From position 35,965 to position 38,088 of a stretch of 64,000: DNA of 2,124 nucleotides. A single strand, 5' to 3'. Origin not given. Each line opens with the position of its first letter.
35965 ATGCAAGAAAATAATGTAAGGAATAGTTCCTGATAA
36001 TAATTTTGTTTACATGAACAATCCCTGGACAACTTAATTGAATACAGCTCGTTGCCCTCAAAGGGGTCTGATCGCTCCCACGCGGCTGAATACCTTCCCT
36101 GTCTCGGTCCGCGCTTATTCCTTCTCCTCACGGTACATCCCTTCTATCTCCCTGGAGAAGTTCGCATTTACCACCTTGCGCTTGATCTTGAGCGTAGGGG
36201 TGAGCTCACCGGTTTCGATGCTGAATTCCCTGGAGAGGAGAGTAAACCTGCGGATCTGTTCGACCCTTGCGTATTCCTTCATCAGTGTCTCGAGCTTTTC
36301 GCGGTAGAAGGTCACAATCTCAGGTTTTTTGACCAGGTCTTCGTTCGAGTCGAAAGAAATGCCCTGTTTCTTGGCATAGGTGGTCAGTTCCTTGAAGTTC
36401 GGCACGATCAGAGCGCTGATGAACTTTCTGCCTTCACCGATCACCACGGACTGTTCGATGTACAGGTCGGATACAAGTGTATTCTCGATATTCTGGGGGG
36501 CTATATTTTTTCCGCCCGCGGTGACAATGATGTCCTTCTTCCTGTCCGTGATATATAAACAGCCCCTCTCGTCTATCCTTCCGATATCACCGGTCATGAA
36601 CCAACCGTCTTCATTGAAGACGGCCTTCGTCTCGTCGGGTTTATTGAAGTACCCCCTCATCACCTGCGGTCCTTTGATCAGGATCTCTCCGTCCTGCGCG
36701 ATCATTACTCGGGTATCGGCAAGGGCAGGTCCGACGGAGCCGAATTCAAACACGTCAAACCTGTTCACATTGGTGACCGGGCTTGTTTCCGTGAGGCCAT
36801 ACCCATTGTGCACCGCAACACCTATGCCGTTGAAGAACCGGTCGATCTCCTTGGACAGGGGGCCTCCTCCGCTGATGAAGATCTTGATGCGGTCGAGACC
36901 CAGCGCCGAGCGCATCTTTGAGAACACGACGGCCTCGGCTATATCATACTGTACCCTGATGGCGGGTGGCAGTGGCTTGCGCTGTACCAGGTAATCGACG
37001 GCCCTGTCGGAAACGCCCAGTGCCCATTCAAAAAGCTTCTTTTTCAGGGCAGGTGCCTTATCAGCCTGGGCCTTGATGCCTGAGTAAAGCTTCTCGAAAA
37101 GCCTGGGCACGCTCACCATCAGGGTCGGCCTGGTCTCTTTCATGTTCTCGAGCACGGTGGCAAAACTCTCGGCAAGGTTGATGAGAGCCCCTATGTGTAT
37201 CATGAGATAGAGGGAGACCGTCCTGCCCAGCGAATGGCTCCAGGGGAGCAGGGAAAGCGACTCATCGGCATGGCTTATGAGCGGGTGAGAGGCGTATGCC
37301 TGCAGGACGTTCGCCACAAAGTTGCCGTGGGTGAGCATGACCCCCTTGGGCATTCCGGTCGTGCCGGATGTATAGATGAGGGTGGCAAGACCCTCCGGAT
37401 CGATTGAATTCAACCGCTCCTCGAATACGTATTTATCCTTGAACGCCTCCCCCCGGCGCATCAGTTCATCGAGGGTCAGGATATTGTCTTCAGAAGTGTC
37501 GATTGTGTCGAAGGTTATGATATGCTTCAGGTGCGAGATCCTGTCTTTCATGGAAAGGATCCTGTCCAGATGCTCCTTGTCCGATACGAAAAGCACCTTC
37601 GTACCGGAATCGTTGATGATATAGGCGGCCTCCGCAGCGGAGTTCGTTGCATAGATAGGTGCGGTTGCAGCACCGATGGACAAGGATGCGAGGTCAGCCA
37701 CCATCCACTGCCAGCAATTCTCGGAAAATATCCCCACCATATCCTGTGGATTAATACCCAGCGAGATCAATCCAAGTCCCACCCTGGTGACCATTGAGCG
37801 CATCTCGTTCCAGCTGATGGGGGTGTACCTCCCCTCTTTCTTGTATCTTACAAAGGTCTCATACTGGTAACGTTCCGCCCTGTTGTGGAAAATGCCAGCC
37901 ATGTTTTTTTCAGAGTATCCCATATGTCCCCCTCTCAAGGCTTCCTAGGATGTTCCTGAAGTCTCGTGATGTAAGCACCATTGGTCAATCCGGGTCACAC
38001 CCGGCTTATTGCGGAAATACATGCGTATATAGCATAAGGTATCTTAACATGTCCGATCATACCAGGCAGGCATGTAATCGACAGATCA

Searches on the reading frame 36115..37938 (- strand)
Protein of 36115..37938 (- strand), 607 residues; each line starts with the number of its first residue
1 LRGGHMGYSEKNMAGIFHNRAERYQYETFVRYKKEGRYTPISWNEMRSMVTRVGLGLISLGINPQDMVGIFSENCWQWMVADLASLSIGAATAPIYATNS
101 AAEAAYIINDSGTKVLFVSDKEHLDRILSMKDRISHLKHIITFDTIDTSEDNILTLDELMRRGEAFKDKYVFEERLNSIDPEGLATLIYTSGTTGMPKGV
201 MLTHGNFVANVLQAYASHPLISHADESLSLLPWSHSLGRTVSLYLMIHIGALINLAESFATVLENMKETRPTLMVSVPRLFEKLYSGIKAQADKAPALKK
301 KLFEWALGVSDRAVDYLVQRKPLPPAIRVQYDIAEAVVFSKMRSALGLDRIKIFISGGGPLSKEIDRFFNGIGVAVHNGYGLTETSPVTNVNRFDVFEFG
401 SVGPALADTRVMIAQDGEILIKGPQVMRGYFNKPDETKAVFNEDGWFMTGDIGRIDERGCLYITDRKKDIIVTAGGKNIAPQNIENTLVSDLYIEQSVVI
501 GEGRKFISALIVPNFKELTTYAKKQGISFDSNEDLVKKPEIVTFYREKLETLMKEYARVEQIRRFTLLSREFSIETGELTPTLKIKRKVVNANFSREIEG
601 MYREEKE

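Call 23: search_protein_families(library=pfam, proteins=[window:36115-37938:-], max_evalue=0.000001)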
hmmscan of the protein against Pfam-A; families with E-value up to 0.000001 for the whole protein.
window:36115-37938:- (607 aa): 2 families
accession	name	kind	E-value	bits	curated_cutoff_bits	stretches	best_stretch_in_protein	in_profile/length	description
PF00501.34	AMP-binding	-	1e-79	268.6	29.9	1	17-431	1-384/384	AMP-binding enzyme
PF23562.2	AMP-binding_C_3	-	1.2e-10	42.3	20.8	1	469-605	2-123/124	AMP-binding enzyme C-terminal domain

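Call 78: search_protein_families(library=ncbifam, proteins=[window:36115-37938:-], max_evalue=1e-20)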
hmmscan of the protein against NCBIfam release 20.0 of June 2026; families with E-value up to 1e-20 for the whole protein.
window:36115-37938:- (607 aa): 63 families (the best 25 are shown)
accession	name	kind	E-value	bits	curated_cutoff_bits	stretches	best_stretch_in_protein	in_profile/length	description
NF038343.1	ligase_FadD11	exception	4.7e-115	385.2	950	1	33-605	21-584/585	fatty acid--CoA ligase FadD11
NF004837.0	PRK06187.1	subfamily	1.6e-77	261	476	2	7-298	4-288/531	long-chain-fatty-acid--CoA ligase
NF005801.1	PRK07656.1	equivalog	2.1e-66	224.6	657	2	39-292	25-275/500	FadD3 family acyl-CoA ligase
NF004114.0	PRK05605.1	equivalog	4e-63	213.6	766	2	339-504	328-505/575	long-chain-fatty-acid--CoA ligase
NF004758.0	PRK06087.1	equivalog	9.3e-55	186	736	2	8-299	20-306/548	medium-chain fatty-acid--CoA ligase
NF052269.1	Staph_lig_FadD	equivalog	2.8e-54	184.3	650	2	347-502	263-427/499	long-chain-fatty-acid--CoA ligase FadD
NF005702.0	PRK07514.1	subfamily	2.7e-53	181.1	558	2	349-501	270-433/506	malonyl-CoA synthase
NF009232.0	PRK12582.1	subfamily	5.8e-53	180.1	777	2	373-605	377-616/624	acyl-CoA synthetase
NF006182.0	PRK08316.1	subfamily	9.3e-53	179.5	663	2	12-281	12-271/523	fatty acyl-CoA synthetase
NF009233.0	PRK12583.1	subfamily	1.7e-51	175.3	832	2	11-281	18-302/558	fatty acid CoA ligase family protein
TIGR01923.1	menE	equivalog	2.9e-51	174.7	330.15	1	349-502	224-382/442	o-succinylbenzoate--CoA ligase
NF002966.0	PRK03640.1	equivalog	7.9e-51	173.1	556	1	349-502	254-416/483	o-succinylbenzoate--CoA ligase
NF005307.0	PRK06839.1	equivalog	1.6e-50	172.2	748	1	333-501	248-426/496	o-succinylbenzoate--CoA ligase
NF005220.0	PRK06710.1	equivalog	1.6e-49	168.5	1116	1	337-502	311-487/563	long-chain-fatty-acid--CoA ligase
NF041592.1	carboxyl_red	equivalog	2.2e-49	168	1300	1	32-604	69-621/1160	carboxylic acid reductase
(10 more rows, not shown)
